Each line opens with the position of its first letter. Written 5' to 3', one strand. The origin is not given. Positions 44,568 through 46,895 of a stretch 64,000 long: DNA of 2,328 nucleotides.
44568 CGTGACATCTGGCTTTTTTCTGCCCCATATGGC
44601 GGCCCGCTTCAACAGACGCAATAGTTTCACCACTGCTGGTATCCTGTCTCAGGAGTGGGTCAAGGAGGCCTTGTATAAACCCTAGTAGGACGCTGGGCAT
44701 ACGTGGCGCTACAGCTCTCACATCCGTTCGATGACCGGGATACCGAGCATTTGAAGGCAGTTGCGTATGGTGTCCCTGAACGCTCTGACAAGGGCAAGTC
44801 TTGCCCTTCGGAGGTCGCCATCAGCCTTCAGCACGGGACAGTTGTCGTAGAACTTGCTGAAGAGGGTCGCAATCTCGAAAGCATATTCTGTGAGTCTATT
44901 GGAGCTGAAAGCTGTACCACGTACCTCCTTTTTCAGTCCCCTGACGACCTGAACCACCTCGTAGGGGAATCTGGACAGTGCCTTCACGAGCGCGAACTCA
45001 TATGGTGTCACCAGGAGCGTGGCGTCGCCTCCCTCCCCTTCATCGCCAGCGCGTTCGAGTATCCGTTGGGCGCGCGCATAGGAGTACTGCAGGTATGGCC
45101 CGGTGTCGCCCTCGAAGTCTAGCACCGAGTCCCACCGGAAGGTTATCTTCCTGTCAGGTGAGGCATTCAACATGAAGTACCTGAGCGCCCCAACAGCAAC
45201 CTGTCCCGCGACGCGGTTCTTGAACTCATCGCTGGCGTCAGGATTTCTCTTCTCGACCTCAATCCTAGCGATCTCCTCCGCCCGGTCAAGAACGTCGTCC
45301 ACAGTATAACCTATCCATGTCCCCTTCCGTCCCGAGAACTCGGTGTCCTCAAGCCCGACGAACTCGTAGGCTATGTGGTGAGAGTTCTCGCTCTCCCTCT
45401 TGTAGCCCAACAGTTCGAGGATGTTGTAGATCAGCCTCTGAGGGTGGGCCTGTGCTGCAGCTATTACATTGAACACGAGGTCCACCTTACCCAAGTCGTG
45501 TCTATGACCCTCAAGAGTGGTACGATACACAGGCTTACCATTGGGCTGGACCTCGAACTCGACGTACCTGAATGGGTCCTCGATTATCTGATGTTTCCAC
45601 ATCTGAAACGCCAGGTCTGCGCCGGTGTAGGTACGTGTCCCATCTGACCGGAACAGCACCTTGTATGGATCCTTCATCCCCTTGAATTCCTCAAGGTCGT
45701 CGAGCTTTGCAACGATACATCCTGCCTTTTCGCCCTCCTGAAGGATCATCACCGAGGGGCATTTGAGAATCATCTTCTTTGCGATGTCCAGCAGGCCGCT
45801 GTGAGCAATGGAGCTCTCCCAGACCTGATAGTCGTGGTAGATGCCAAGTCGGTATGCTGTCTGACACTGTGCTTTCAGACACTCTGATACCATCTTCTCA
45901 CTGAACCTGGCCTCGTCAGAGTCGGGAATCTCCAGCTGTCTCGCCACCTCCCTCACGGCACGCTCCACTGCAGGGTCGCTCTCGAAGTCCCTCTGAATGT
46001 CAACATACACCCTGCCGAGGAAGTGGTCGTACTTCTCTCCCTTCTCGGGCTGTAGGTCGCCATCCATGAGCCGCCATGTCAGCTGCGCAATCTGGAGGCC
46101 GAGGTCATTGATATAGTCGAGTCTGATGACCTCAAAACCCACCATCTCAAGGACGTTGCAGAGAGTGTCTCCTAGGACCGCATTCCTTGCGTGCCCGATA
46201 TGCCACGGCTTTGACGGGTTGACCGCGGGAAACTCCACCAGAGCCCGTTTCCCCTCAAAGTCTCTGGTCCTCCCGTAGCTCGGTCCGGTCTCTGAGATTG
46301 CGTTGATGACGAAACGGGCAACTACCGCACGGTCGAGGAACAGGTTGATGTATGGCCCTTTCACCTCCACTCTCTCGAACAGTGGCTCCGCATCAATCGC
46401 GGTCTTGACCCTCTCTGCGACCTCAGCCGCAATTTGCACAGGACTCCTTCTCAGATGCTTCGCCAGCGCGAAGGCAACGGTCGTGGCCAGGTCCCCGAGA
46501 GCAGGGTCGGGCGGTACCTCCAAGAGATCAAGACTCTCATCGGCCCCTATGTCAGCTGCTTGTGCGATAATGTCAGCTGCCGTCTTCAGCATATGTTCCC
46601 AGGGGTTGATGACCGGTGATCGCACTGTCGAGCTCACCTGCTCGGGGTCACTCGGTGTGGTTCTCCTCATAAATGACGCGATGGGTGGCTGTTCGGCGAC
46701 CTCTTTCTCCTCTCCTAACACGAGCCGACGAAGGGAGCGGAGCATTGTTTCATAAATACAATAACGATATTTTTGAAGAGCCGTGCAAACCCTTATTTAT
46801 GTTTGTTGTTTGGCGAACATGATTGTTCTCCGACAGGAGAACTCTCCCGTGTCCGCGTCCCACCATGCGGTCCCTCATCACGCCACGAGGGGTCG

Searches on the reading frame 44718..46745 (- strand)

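Call 3: search_protein_families(library=pfam, proteins=[window:44718-46745:-], max_evalue=0.1)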
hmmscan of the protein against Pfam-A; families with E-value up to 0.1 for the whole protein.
window:44718-46745:- (675 aa): 4 families
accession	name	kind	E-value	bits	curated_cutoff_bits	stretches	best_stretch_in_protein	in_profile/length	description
PF00750.26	tRNA-synt_1d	-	1.1e-30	107.3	23.3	2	163-380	17-221/349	tRNA synthetases class I (R), catalytic domain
PF05746.21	DALR_1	-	9.3e-28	97.1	22.3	1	552-675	1-117/117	DALR anticodon binding domain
PF03485.21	Arg_tRNA_synt_N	-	5.1e-17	62.7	21.5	1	57-137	8-85/85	Arginyl tRNA synthetase N terminal domain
PF01406.26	tRNA-synt_1e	-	0.017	14.9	27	1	181-215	23-57/301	tRNA synthetases class I (C) catalytic domain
